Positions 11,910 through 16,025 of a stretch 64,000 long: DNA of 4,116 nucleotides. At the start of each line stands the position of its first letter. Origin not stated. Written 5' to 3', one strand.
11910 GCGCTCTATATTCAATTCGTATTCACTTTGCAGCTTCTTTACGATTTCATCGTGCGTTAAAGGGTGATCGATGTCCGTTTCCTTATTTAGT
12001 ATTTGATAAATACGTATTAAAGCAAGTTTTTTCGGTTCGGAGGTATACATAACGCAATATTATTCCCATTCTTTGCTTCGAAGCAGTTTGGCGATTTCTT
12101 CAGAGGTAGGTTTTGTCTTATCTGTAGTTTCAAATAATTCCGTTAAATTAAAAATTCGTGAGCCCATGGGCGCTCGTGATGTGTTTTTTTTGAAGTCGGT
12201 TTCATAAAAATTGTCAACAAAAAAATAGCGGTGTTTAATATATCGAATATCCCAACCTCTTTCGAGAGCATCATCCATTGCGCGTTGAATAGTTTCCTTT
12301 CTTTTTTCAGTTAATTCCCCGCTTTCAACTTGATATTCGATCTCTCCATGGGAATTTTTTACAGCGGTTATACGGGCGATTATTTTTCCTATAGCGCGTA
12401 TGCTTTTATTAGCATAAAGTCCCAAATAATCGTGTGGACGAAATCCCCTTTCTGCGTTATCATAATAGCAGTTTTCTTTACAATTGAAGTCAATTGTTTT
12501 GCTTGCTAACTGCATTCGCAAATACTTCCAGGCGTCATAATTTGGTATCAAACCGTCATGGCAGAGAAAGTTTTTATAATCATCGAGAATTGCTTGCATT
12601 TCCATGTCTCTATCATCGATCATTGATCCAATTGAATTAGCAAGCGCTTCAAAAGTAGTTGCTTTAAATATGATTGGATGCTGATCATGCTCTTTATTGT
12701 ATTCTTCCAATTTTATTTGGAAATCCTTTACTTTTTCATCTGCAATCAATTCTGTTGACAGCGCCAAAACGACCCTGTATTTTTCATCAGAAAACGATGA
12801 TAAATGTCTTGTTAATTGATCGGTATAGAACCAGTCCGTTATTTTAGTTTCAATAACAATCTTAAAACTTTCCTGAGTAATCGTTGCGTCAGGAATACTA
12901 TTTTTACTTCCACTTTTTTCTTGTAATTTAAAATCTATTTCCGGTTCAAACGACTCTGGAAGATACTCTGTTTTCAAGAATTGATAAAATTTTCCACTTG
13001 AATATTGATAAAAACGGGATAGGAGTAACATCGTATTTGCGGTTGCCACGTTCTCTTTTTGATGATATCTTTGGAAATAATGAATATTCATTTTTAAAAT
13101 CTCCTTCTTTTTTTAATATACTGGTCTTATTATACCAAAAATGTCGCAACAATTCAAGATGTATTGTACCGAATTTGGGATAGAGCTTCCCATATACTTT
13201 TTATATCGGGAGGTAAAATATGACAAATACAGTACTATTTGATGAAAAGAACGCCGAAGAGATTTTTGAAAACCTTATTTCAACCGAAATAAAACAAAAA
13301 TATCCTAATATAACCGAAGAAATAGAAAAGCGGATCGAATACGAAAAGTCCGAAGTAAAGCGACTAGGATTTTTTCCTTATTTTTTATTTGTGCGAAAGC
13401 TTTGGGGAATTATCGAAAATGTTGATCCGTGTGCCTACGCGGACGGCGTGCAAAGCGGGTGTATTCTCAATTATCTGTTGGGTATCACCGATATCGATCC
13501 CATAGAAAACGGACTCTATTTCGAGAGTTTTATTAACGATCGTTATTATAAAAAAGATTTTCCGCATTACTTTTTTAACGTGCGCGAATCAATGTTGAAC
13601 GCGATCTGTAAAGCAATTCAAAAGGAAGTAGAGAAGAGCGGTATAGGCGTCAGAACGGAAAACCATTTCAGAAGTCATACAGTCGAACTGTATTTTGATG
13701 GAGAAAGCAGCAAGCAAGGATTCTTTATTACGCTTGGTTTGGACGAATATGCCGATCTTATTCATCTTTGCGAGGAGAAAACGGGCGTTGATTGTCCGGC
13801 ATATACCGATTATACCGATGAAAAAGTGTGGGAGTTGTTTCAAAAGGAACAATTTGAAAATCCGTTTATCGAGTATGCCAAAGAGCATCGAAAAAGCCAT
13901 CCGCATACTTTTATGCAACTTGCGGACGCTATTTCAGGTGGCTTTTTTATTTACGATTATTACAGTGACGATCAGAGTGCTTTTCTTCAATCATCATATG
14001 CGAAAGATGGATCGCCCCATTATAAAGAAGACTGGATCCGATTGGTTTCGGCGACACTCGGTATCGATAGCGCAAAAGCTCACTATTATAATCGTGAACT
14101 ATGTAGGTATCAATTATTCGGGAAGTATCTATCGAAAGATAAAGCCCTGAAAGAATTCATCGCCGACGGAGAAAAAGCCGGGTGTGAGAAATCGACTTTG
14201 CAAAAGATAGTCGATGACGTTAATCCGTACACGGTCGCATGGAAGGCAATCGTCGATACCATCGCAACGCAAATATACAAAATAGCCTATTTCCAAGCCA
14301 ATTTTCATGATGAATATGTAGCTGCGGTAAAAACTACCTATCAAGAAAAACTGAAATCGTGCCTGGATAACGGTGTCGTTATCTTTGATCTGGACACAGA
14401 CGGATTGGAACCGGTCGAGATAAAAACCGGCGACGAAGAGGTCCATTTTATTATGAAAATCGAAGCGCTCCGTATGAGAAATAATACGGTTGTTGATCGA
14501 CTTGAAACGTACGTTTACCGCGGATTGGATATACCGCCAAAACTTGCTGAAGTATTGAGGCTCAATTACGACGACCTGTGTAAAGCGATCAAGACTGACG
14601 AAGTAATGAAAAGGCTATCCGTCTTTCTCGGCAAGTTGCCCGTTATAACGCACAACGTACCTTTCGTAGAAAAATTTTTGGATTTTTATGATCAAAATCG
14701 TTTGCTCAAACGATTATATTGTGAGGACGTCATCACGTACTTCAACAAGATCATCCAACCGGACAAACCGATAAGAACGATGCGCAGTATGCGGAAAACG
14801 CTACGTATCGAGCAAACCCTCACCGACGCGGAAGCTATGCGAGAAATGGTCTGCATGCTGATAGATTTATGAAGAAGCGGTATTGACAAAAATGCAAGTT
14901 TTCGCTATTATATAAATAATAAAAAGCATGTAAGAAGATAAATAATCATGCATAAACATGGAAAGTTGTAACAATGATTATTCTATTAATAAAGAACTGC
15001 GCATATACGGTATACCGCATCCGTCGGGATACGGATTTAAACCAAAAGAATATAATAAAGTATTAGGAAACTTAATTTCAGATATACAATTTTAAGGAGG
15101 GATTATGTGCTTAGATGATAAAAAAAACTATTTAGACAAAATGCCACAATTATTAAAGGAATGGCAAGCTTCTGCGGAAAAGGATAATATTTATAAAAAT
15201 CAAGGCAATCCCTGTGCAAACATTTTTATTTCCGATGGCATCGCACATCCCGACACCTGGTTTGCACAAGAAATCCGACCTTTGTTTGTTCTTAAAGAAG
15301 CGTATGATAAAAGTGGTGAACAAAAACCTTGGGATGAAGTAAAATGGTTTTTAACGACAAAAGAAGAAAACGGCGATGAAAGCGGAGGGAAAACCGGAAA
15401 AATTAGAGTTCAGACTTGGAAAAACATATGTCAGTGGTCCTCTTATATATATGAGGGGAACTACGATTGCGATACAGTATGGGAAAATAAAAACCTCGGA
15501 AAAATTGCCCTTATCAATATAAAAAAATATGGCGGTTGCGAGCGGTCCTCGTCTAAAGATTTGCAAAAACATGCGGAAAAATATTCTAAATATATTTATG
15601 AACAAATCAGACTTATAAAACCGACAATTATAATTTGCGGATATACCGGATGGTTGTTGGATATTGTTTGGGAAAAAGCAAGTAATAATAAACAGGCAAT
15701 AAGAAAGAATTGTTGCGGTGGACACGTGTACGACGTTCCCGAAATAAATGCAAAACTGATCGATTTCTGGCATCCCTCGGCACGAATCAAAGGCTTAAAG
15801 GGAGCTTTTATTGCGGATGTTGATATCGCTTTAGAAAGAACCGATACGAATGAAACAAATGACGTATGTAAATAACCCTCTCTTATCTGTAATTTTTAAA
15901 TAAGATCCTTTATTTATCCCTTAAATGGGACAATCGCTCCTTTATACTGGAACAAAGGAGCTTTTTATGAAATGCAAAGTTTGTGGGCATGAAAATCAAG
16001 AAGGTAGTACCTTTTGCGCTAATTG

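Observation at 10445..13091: Three-gene operon PD-(D/E)xK-like / WYL regulator / HNH(EHIxP)-like: candidate uncharacterised defence module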

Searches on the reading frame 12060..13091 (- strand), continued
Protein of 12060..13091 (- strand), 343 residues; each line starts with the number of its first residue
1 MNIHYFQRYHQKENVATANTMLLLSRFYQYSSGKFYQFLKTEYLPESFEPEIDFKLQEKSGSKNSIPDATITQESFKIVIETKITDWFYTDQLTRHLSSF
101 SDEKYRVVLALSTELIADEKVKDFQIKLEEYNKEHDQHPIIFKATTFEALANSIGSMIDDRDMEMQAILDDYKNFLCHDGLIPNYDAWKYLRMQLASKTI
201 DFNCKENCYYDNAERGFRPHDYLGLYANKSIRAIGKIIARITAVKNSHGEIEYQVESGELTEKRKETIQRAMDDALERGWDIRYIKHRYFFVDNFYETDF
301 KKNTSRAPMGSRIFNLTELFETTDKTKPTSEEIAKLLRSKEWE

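Call 100: get_annotated_region(hit=H1, flank=7000)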
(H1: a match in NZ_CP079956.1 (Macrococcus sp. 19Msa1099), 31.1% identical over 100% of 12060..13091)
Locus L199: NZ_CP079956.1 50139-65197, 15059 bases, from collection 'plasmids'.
description: Macrococcus sp. 19Msa1099 plasmid unnamed
organism: Macrococcus sp. 19Msa1099 (NCBI taxid 2860396)
taxonomy: Bacteria; Bacillota; Bacilli; Bacillales; Staphylococcaceae; Macrococcus; Macrococcus sp. 19Msa1099
host: -; source: pure culture,pork meat; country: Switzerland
typing (MOB-suite, as given by PLSDB): non-mobilizable
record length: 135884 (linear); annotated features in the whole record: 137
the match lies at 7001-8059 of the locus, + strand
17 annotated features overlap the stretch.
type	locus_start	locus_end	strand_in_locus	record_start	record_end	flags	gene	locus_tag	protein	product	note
CDS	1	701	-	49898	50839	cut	-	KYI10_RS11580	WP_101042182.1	alpha/beta fold hydrolase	-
CDS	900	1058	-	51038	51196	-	-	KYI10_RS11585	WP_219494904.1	hypothetical protein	-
CDS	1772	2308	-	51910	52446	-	-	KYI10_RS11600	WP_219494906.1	hypothetical protein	-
CDS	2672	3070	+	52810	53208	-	-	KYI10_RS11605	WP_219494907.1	hypothetical protein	-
CDS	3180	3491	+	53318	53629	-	-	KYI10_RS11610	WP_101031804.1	hypothetical protein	-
CDS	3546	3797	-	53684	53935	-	-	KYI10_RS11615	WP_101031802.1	hypothetical protein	-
CDS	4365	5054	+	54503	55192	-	-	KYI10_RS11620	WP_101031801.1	metallophosphoesterase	-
CDS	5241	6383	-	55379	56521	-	tnpB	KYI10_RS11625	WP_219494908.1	IS200/IS605 family element RNA-guided endonuclease TnpB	-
CDS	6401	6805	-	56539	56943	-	tnpA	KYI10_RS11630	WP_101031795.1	IS200/IS605 family transposase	-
CDS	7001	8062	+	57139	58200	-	-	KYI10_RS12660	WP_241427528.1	hypothetical protein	-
CDS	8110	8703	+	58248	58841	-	-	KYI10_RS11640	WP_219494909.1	hypothetical protein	-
CDS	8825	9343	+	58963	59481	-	-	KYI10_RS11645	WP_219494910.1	GNAT family N-acetyltransferase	-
CDS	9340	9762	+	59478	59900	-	-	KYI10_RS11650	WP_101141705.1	cytidine deaminase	-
CDS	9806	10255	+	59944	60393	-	-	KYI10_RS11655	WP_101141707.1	MepB family protein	-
CDS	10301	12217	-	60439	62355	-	thrS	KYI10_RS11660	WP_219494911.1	threonine--tRNA ligase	GO:0006435 - threonyl-tRNA aminoacylation [Evidence IEA]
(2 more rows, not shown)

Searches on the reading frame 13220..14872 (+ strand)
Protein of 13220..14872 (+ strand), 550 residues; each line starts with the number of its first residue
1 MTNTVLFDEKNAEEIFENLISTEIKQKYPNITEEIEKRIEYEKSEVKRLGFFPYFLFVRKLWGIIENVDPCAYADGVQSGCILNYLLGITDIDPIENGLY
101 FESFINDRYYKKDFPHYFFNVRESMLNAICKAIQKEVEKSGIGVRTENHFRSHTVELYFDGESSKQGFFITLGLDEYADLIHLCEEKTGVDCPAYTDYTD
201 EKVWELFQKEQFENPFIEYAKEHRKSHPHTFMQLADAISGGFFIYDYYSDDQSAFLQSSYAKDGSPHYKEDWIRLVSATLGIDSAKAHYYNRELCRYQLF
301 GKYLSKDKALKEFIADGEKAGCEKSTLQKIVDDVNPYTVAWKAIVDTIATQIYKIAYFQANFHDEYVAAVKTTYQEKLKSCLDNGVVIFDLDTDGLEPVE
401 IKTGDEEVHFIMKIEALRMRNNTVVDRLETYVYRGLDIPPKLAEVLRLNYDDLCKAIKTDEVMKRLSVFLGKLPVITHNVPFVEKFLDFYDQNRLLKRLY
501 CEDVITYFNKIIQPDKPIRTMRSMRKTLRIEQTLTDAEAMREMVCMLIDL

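Call 3: search_protein_families(library=pfam, proteins=[window:13220-14872:+], max_evalue=1)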
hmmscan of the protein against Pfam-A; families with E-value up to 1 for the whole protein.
window:13220-14872:+ (550 aa): 3 families
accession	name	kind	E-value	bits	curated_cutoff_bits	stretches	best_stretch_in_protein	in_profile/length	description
PF07733.18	DNA_pol3_alpha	-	1.9e-15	57.6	23.9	1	16-108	3-97/260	Bacterial DNA polymerase III alpha NTPase domain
PF00929.31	RNase_T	-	6.1e-07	30.6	24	1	387-529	1-144/164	Exonuclease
PF14707.11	Sulfatase_C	-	0.029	15.4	30.9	1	346-414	15-85/127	C-terminal region of aryl-sulfatase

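Call 4: search_protein_families(library=padloc, proteins=[window:13220-14872:+], max_evalue=1)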
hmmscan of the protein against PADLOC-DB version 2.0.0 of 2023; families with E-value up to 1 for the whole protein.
window:13220-14872:+ (550 aa): 2 families
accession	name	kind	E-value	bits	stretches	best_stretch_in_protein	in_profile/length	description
PDLC01247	DEDDh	-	8.9e-08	30.9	1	387-543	1-137/139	"CAS-I,CAS-II,CAS-III,CAS-IV,CAS-V,CAS-VI; associated"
PDLC05028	PDC-S48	-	5.3e-05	19.9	1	387-488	21-114/512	-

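Call 5: search_protein_families(library=ncbifam, proteins=[window:13220-14872:+], max_evalue=1)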
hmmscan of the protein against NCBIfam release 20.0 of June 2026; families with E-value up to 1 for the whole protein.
window:13220-14872:+ (550 aa): 25 families
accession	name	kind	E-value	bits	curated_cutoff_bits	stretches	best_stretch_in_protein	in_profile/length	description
NF005298.0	PRK06826.1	equivalog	2.7e-13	48.5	1260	1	8-107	291-391/1151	DNA polymerase III subunit alpha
NF006316.0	PRK08517.1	equivalog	4.8e-13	49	247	1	378-500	64-177/270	3'-5' exonuclease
TIGR00594.1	polc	superfamily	1.2e-12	46.7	434.35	2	8-106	287-392/1022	DNA polymerase III subunit alpha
NF005289.0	PRK06807.1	equivalog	8.5e-12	44.9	335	1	380-488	5-104/313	3'-5' exonuclease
NF005516.0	PRK07135.1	equivalog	2e-11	42.8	1084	1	9-107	225-326/974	DNA polymerase III DnaE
NF007079.0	PRK09532.1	equivalog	1.1e-10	40.4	1525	1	17-110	309-404/876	DNA polymerase III subunit alpha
NF004226.0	PRK05673.1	equivalog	1.7e-10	39.4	1002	1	11-106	293-395/1146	DNA polymerase III subunit alpha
NF005377.0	PRK06920.1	equivalog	1.1e-09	36.7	1806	1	8-107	276-376/1108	DNA polymerase III subunit alpha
NF005617.0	PRK07374.1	equivalog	1.4e-09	36.4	1653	1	25-108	319-403/1170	DNA polymerase III subunit alpha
NF005582.0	PRK07279.1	equivalog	4.1e-09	35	1279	1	9-110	235-336/1033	DNA polymerase III subunit alpha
TIGR01405.1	polC_Gram_pos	equivalog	4.7e-09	34.5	1043.45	1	370-490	175-287/1211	DNA polymerase III subunit alpha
NF004550.0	PRK05898.1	equivalog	8.8e-09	34.1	1182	1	14-107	229-327/971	DNA polymerase III subunit alpha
NF001688.0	PRK00448.1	equivalog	2e-08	32.3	873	1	369-489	408-520/1445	PolC-type DNA polymerase III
NF005906.0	PRK07883.1-4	equivalog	2.1e-08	33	495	1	387-490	9-104/563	DEDD exonuclease domain-containing protein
NF004225.0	PRK05672.1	subfamily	9e-08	30.6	939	1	9-106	286-384/1047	error-prone DNA polymerase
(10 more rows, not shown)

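Call 6: search_protein_families(library=phrogs, proteins=[window:13220-14872:+], max_evalue=1)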
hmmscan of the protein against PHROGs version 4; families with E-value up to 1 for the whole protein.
window:13220-14872:+ (550 aa): 8 families
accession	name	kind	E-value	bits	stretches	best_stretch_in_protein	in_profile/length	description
phrog_405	-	DNA, RNA and nucleotide metabolism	2.5e-17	63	1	9-107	333-437/1190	DNA polymerase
phrog_14632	-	DNA, RNA and nucleotide metabolism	5.5e-12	46.1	1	375-488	74-178/380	DNA polymerase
phrog_192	-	DNA, RNA and nucleotide metabolism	2.2e-06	28.2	1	350-482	72-197/397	DNA polymerase exonuclease subunit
phrog_11165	-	DNA, RNA and nucleotide metabolism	4.2e-06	26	1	32-121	37-125/782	DNA polymerase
phrog_21652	-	DNA, RNA and nucleotide metabolism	3.2e-05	23.7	1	79-108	38-67/476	DNA polymerase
phrog_13169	-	DNA, RNA and nucleotide metabolism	0.00051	20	1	10-107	311-411/463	DNA polymerase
phrog_7513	-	unknown function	0.0017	18.3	1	10-97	341-435/461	-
phrog_11225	-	unknown function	0.37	11.3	0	320-366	32-80/229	-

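Call 75: search_solved_structures(query=window:13220-14872:+, max_evalue=0.01)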
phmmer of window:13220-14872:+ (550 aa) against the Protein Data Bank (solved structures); distinct sequences matched with E-value up to 0.01: 9.
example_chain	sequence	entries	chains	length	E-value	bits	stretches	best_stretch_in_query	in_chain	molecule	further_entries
2hnh_A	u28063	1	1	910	4.2e-07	32.5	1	33-118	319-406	DNA polymerase III alpha subunit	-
4jom_A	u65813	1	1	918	4.2e-07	32.4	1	33-118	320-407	DNA polymerase III subunit alpha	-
2hqa_A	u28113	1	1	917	4.3e-07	32.4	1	33-118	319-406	DNA polymerase III alpha subunit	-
5m1s_A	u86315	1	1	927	4.4e-07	32.4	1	33-118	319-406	DNA polymerase III subunit alpha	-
5fku_A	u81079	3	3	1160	7.1e-07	31.7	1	33-118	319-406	DNA POLYMERASE III SUBUNIT ALPHA | DNA POLYMERASE III ALPHA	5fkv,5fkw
5lew_A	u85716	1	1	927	1.1e-06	31.1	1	33-108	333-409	DNA polymerase III subunit alpha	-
3e0d_A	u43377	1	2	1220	1.5e-06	30.6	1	13-109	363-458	DNA polymerase III subunit alpha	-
2hpi_A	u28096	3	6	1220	1.5e-06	30.6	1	13-109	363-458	DNA polymerase III alpha subunit | DNA polymerase III subunit alpha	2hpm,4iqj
7pu7_A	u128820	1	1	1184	1.7e-06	30.4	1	33-108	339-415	DNA polymerase III subunit alpha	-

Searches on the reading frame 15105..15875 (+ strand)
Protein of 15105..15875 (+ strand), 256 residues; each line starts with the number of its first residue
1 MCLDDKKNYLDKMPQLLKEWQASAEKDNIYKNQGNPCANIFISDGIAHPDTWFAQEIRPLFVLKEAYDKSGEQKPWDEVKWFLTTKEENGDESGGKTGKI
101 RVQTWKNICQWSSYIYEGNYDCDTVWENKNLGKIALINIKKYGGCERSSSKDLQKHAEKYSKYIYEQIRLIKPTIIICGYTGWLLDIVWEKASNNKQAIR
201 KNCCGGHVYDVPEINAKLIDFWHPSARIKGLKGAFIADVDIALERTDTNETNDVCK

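Call 3: search_protein_families(library=pfam, proteins=[window:15105-15875:+], max_evalue=1)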
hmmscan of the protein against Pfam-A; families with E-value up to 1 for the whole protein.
window:15105-15875:+ (256 aa): 0 families

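Call 4: search_protein_families(library=padloc, proteins=[window:15105-15875:+], max_evalue=1)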
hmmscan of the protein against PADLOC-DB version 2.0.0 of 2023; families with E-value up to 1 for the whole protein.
window:15105-15875:+ (256 aa): 0 families

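Call 5: search_protein_families(library=ncbifam, proteins=[window:15105-15875:+], max_evalue=1)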
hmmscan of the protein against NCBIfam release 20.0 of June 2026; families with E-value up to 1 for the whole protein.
window:15105-15875:+ (256 aa): 1 family
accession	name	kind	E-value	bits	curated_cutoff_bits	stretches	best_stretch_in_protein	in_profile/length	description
NF040953.1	Arch_udg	equivalog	0.0015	18.1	250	1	157-228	96-166/184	type-4 uracil-DNA glycosylase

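Call 6: search_protein_families(library=phrogs, proteins=[window:15105-15875:+], max_evalue=1)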
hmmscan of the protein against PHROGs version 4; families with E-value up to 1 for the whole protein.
window:15105-15875:+ (256 aa): 1 family
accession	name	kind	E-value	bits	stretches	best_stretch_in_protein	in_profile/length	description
phrog_19102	-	unknown function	0.22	12.6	0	198-211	7-20/38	-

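Call 76: search_solved_structures(query=window:15105-15875:+, max_evalue=10)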
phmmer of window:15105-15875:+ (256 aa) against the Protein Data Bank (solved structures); distinct sequences matched with E-value up to 10: 4.
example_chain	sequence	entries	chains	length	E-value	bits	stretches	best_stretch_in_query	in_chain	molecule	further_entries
6n2i_A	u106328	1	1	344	1.1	11.5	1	157-237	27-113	DNA-binding ATP-dependent protease La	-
6v11_A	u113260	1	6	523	1.8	10.8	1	173-236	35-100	Lon protease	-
6on2_A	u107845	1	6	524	1.8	10.8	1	173-236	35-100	ATP-dependent protease La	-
2aq5_A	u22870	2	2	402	1.9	10.7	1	170-214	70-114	Coronin-1A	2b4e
